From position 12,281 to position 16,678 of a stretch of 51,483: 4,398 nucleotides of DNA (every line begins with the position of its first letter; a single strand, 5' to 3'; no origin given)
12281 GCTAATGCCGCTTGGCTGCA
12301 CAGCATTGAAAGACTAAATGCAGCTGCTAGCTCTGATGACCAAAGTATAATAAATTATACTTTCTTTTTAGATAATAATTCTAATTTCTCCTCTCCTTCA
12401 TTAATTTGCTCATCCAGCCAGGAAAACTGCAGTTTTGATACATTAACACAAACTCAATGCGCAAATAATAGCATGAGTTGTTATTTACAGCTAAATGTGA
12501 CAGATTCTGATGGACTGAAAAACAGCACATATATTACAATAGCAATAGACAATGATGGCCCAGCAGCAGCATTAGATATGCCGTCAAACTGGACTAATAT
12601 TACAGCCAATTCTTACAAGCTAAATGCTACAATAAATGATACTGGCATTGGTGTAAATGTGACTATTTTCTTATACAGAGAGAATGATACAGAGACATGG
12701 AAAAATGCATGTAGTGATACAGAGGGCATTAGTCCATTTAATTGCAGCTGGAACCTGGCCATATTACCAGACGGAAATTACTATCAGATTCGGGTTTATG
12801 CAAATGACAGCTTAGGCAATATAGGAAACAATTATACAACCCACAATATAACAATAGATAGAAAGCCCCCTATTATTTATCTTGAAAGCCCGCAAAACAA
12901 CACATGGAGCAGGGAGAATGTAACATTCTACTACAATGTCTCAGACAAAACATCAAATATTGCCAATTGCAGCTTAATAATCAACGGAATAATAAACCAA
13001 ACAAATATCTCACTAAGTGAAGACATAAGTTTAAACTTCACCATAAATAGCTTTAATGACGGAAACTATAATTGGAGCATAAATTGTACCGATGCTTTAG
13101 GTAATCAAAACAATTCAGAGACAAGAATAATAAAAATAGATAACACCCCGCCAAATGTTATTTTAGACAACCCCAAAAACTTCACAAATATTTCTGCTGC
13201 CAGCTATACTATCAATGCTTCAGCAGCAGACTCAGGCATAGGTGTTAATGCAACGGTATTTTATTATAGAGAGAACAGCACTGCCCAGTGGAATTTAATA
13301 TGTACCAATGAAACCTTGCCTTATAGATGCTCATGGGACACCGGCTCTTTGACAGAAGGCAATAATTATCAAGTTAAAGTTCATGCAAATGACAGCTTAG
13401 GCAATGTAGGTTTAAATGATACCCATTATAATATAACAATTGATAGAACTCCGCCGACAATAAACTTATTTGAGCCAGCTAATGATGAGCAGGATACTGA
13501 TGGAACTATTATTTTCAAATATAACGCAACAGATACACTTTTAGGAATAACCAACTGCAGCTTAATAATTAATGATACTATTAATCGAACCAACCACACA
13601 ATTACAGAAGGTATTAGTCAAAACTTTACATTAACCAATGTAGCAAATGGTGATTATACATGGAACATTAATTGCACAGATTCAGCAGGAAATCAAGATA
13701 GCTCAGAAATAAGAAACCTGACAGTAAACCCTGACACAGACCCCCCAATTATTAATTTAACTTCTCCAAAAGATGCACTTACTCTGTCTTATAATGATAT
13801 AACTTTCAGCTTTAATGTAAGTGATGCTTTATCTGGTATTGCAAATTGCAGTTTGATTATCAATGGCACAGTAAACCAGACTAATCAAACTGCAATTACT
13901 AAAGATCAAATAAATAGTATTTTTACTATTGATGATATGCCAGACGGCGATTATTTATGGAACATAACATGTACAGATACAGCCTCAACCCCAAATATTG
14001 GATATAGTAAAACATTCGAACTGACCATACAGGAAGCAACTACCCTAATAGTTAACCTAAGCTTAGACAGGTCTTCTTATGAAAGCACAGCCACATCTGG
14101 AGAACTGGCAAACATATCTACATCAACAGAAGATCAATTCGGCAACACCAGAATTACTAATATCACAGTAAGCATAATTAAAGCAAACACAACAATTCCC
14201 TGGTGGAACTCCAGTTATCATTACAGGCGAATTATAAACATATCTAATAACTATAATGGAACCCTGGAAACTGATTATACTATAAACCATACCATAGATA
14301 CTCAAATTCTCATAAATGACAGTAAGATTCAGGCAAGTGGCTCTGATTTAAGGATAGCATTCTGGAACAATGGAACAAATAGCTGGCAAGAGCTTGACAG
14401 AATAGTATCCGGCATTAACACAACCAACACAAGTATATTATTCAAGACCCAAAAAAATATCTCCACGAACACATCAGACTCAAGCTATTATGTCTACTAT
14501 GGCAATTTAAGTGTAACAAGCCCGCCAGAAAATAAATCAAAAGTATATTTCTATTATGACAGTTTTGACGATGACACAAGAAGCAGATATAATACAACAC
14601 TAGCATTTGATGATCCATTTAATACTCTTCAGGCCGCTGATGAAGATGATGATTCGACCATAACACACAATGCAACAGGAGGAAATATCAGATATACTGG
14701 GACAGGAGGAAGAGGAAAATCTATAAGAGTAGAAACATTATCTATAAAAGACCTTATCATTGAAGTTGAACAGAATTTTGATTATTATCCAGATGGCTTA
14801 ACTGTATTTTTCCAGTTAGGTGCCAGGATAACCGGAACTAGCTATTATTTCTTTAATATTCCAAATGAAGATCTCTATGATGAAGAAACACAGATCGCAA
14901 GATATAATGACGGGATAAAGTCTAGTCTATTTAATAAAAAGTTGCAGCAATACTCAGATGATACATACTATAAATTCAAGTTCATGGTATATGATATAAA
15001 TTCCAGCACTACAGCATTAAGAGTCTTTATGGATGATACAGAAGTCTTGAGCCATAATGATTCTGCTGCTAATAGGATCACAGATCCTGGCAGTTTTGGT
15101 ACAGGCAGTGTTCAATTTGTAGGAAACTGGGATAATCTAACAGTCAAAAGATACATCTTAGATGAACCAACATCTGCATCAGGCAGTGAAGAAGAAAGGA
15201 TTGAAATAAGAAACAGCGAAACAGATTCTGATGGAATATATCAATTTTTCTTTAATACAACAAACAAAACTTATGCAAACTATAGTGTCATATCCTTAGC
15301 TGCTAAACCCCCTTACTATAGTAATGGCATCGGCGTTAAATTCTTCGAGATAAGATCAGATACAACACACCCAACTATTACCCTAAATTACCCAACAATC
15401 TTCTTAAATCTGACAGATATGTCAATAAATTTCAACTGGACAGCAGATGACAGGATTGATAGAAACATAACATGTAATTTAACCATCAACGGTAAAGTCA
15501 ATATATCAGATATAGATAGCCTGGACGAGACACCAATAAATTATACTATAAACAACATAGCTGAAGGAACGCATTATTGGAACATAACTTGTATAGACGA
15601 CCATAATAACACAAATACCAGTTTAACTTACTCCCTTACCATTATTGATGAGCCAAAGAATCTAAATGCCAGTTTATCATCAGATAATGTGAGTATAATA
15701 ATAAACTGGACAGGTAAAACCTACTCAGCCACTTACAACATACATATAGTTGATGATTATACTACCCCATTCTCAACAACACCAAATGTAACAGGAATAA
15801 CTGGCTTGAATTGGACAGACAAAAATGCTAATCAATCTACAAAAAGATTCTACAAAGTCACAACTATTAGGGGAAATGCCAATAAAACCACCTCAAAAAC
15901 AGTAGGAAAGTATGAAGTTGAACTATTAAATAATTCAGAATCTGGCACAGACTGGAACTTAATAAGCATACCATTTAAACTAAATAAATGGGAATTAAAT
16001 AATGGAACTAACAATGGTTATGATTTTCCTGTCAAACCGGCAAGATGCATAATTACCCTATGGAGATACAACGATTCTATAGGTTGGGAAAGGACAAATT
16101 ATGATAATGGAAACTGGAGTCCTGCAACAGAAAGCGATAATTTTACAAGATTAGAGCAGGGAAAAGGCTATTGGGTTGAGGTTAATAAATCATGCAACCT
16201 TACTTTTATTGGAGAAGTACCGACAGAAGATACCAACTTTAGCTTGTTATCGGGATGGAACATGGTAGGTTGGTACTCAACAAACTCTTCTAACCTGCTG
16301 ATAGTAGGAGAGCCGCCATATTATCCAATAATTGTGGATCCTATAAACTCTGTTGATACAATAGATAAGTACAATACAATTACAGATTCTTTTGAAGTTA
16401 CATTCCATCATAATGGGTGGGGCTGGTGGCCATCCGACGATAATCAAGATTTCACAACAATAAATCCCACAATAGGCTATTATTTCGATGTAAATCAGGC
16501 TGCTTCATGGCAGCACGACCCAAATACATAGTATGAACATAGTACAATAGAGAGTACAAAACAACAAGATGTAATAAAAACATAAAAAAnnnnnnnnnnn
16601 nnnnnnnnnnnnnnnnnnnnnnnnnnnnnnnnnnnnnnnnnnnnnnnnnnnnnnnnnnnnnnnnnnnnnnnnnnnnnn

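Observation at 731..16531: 15.8-kb single ORF encoding a 5,266-aa sequon-saturated surface protein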

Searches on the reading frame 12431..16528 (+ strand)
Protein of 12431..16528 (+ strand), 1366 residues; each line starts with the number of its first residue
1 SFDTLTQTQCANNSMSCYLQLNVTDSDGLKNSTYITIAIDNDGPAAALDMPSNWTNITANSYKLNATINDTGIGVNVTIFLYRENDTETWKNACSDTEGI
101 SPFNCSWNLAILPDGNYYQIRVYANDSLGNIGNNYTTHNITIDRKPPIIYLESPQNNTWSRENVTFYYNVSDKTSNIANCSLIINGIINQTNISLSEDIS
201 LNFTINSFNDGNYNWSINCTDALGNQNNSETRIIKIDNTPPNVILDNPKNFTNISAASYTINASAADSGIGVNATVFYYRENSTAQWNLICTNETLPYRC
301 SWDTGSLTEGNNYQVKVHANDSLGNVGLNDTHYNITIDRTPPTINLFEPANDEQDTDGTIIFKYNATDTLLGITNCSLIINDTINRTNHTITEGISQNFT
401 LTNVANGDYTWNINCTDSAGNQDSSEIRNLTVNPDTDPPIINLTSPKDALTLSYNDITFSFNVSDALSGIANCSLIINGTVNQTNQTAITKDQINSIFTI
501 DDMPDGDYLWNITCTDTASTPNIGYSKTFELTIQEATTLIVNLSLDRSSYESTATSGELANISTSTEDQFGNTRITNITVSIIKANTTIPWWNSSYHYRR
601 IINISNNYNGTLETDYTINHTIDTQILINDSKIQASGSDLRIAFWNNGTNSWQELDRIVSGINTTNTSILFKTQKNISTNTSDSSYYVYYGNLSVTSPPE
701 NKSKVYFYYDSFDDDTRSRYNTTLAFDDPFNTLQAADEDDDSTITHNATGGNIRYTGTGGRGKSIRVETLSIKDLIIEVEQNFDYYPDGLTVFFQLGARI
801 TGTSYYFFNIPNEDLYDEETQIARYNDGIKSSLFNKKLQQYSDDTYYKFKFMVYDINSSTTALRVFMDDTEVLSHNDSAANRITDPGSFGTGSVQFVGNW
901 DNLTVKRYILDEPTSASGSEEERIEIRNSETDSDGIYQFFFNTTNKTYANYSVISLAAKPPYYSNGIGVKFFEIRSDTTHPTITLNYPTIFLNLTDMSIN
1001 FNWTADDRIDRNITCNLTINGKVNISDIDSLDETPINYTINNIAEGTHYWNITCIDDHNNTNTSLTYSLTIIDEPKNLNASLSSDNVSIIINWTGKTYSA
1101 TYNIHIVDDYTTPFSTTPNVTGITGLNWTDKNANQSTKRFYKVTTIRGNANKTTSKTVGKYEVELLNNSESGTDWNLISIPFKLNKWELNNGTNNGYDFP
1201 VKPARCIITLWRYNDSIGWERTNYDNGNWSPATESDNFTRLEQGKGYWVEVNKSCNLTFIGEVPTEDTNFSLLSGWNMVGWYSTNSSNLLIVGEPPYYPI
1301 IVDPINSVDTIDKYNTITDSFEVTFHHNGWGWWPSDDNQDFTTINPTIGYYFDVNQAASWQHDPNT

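Call 5: search_protein_families(library=pfam, proteins=[window:12431-16528:+], max_evalue=0.01)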
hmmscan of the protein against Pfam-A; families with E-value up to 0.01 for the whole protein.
window:12431-16528:+ (1366 aa): 5 families
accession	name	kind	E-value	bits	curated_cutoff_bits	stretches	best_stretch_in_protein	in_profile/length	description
PF17957.7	Big_7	-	4e-16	59.9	24.1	2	241-311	1-65/70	Bacterial Ig domain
PF13750.12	Big_3_3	-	1.4e-15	57.7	27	2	298-361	3-62/157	Bacterial Ig-like domain (group 3)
PF19077.6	Big_13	-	4.8e-13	49.9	27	2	180-237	43-101/102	Bacterial Ig-like domain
PF22433.2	MtxA_IG-like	-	0.0011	19.3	26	0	1009-1061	21-71/83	Magnetotaxis protein MtxA, Immunoglobulin-like domain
PF22352.2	K319L-like_PKD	-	0.0023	18.4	27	0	388-427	41-80/84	K319L-like, PKD domain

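Call 14: search_protein_families(library=ncbifam, proteins=[window:12431-16528:+], max_evalue=0.1)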
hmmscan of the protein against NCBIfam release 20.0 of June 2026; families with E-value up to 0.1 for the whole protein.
window:12431-16528:+ (1366 aa): 0 families

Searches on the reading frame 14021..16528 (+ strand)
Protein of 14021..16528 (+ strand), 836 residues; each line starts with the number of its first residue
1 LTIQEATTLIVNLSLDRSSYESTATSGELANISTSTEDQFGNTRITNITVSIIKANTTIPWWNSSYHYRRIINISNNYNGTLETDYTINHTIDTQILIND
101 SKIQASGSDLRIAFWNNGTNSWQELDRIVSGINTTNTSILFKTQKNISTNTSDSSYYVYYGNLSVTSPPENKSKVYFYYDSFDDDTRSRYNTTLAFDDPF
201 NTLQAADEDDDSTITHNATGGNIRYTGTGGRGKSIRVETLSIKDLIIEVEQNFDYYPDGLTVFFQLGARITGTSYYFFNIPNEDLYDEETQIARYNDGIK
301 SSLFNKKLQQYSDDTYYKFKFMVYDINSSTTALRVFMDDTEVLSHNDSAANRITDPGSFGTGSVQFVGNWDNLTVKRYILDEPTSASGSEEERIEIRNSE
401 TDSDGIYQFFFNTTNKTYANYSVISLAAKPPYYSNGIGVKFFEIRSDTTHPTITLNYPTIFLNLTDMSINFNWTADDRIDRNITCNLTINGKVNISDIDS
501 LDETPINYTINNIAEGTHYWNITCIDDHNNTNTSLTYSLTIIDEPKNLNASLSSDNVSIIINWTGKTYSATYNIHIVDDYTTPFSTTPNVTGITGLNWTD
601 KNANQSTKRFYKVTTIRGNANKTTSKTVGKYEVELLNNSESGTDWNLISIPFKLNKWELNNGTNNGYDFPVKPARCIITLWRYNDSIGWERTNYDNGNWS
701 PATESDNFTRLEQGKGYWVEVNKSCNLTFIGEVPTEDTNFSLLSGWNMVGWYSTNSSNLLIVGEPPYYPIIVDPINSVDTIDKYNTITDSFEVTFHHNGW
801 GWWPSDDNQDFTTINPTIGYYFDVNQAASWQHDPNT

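Call 27: search_solved_structures(query=window:14021-16528:+, max_evalue=1)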
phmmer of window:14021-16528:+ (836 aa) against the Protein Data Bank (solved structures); distinct sequences matched with E-value up to 1: 2.
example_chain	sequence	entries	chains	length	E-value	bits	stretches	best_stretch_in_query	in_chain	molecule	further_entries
4a42_A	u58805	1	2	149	0.0071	17.7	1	447-540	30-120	ALPHA-N-ACETYLGLUCOSAMINIDASE FAMILY PROTEIN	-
3mpc_A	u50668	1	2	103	0.27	12.5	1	545-621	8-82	Fn3-like protein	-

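Call 30: search_protein_representatives(protein=window:14168-16528:+)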
Query: 787 residues. Proteins with E-value up to 0.001 (for the whole library): 2046; up to 1e-10: 1066; up to 1e-30: 249. The best 150 are listed.
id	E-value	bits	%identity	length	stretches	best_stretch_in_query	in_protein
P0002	3.6e-285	964.7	48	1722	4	382-787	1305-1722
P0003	8.0e-263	890.7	37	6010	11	2-787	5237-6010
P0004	3.7e-258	875.3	43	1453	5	398-787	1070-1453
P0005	2.3e-245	833.0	52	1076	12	397-489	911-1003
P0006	1.1e-241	820.8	32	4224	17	1-781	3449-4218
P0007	1.6e-236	803.7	33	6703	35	399-492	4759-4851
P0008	3.8e-217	739.7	38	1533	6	2-484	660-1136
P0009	4.7e-216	736.1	34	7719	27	2-488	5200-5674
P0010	4.1e-210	716.4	36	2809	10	2-787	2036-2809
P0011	2.4e-207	707.3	38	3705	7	6-787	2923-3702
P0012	2.4e-199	680.8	35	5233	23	397-785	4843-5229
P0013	1.7e-184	631.7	38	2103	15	398-492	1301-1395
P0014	6.7e-183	626.4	37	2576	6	3-429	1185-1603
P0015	1.4e-176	605.5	42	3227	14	397-501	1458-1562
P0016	1.3e-173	595.8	36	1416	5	3-781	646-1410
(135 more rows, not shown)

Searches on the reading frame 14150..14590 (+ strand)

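Call 13: search_protein_families(library=pfam, proteins=[window:14150-14590:+], max_evalue=1)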
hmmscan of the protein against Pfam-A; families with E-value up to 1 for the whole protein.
window:14150-14590:+ (147 aa): 1 family
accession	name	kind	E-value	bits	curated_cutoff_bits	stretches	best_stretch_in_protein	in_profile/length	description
PF10102.14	DUF2341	-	0.0021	18.9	23.4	1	88-143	23-75/84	Domain of unknown function (DUF2341)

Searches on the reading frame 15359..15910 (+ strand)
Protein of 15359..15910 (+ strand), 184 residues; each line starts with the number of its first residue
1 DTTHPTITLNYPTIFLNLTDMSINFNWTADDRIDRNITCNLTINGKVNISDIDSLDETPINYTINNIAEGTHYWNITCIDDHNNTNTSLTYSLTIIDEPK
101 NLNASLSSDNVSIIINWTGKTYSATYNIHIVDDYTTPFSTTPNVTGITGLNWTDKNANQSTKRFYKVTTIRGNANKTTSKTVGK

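Call 13: search_protein_families(library=pfam, proteins=[window:15359-15910:+], max_evalue=1)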
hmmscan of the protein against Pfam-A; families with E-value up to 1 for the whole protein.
window:15359-15910:+ (184 aa): 2 families
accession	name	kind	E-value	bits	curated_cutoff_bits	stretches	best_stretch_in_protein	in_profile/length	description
PF22433.2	MtxA_IG-like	-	0.0056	17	26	1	33-86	21-72/83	Magnetotaxis protein MtxA, Immunoglobulin-like domain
PF09244.16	Suc_Porlyase_C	-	0.052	14.5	23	0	108-158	11-56/67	Sucrose phosphorylase, C-terminal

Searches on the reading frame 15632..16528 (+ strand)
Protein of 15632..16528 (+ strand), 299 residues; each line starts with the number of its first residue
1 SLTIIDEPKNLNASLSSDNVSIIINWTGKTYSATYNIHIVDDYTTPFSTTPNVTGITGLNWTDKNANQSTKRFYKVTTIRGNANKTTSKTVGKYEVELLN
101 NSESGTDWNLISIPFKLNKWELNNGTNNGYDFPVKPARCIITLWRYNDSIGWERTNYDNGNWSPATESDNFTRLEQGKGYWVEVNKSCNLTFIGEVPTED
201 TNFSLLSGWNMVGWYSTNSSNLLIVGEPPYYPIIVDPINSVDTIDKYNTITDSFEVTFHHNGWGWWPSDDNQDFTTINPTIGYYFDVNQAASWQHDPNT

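Call 31: find_homologous_proteins(query=window:15632-16528:+, max_evalue=0.00001)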
Query window:15632-16528:+ (299 aa): 3 proteins with E <= 0.00001 among 204 candidates.
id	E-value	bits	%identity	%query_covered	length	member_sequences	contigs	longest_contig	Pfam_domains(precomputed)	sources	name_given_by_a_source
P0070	8.3e-78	280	51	85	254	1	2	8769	-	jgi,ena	-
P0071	6.2e-77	277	63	67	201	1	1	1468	-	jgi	jgi:hypothetical protein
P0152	1.2e-22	99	43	45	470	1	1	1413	PF19077.7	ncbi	ncbi:hypothetical protein D6817_00115, partial [Candidatus Pacearchaeota archaeon]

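Call 33: find_related_loci(query=window:15632-16528:+, collection=genome_contigs, flank=8000)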
Query window:15632-16528:+ (299 aa) in genome_contigs; peptide patterns used: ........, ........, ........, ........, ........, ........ (x = any residue, [..] = any of these).
21 stretches matched a pattern, but none encodes a relative of the query by tblastn (E <= 1e-3).

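Call 44: predict_structure(alignment_id=A1)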
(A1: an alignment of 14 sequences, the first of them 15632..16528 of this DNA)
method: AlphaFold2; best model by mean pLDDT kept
length: 299 residues; sequences in the alignment: 14
mean_pLDDT: 90.9   pTM: 0.87
mean pLDDT of the five models: 90.9, 90.7, 90.4, 90.1, 87.7
residues with pLDDT >= 90: 206; 70-90: 89; 50-70: 4; < 50: 0
segments of 3 or more residues with pLDDT < 50: none
pLDDT, mean of each block of 10 residues (from residue 1): 81 89 90 93 93 95 95 95 90 95 92 84 86 91 89 90 80 88 96 93 94 93 84 93 95 93 90 92 96 91
secondary structure, 60 per line:
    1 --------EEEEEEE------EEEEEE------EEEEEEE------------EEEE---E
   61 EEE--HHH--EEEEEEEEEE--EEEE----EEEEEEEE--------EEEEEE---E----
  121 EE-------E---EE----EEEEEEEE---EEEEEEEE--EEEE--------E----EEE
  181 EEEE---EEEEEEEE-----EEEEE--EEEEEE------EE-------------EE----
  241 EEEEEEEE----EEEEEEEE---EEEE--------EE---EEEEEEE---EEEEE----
elements in order: E9-15 E22-27 E34-40 E53-56 E60-63 E71-80 E83-86 E91-98 E107-112 E140-147 E151-158 E161-164 E178-184 E188-195 E201-205 E208-213 E241-248 E253-260 E264-267 E281-287 E291-295

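Call 48: fold_search(model_id=the predicted structure, library=pdb)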
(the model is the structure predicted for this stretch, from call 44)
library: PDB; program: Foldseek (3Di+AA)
matches with E <= 10: 1035; with E <= 0.001: 3
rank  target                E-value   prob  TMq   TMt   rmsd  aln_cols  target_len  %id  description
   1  4gh7_D                3.5e-04  0.95  0.22  0.24  24.4       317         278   12  Crystal structure of Anticalin N7A in complex with oncofetal fibronectin fragment Fn7B8 (released 2012-12-26)
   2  5n47_D                7.0e-04  0.94  0.23  0.24  24.4       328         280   12  Structure of Anticalin N7E in complex with the three-domain fragment Fn7B8 of human oncofetal fibronectin (released 2018-02-14)
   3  5n47_F                8.6e-04  0.96  0.25  0.27  23.7       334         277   12  Structure of Anticalin N7E in complex with the three-domain fragment Fn7B8 of human oncofetal fibronectin (released 2018-02-14)
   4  6tpw                  1.2e-03  0.96  0.25  0.20  24.8       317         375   13  Crystal structures of FNIII domain one through four of the human leucocyte common antigen-related protein ( LAR) (released 2020-05-13)
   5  6mfa                  1.3e-03  0.97  0.28  0.24  18.6       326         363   13  Fragment of human fibronectin containing the 4th-7th type III domains (released 2019-09-18)
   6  7mrs_A                1.4e-03  0.82  0.22  0.22  22.4       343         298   10  Zebrafish CNTN4 APPb complex (released 2022-01-05)
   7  8peq_B                2.4e-03  0.84  0.23  0.25  23.5       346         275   12  Complex of diubiquitin-derived artificial binding protein (Affilin) variant Af2 with its target oncofetal fibronectin  (released 2024-06-26)
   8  6x3a                  2.9e-03  0.87  0.25  0.24  27.4       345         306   11  Crystal structure of the FN4-FN6 domains of human PTPRD (released 2021-05-26)
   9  4gh7_B                3.0e-03  0.91  0.25  0.27  23.5       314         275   13  Crystal structure of Anticalin N7A in complex with oncofetal fibronectin fragment Fn7B8 (released 2012-12-26)
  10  3mpc_A                3.2e-03  1.00  0.22  0.64   2.0        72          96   28  The crystal structure of a Fn3-like protein from Clostridium thermocellum (released 2010-08-11)
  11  8peq_A                4.1e-03  0.80  0.23  0.25  24.1       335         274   12  Complex of diubiquitin-derived artificial binding protein (Affilin) variant Af2 with its target oncofetal fibronectin  (released 2024-06-26)
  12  5e7l                  4.1e-03  0.63  0.22  0.22  22.6       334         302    9  Crystal structure of mouse CNTN2 FN1-FN3 domains (released 2016-08-31)
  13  6xax_A                4.8e-03  0.87  0.26  0.28  22.7       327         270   13  Structure of a fragment of human fibronectin containing the 11th type III domain, extra domain A, and the 12th type II (released 2021-06-09)
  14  4eq2                  7.0e-03  0.92  0.23  0.32  13.8       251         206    7  Crystal Structure Analysis of Chicken Interferon Gamma Receptor Alpha Chain (released 2013-04-24)
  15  5e4s                  7.3e-03  0.33  0.18  0.17  22.7       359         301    9  Crystal structure of mouse CNTN4 FN1-FN3 domains (released 2016-08-31)
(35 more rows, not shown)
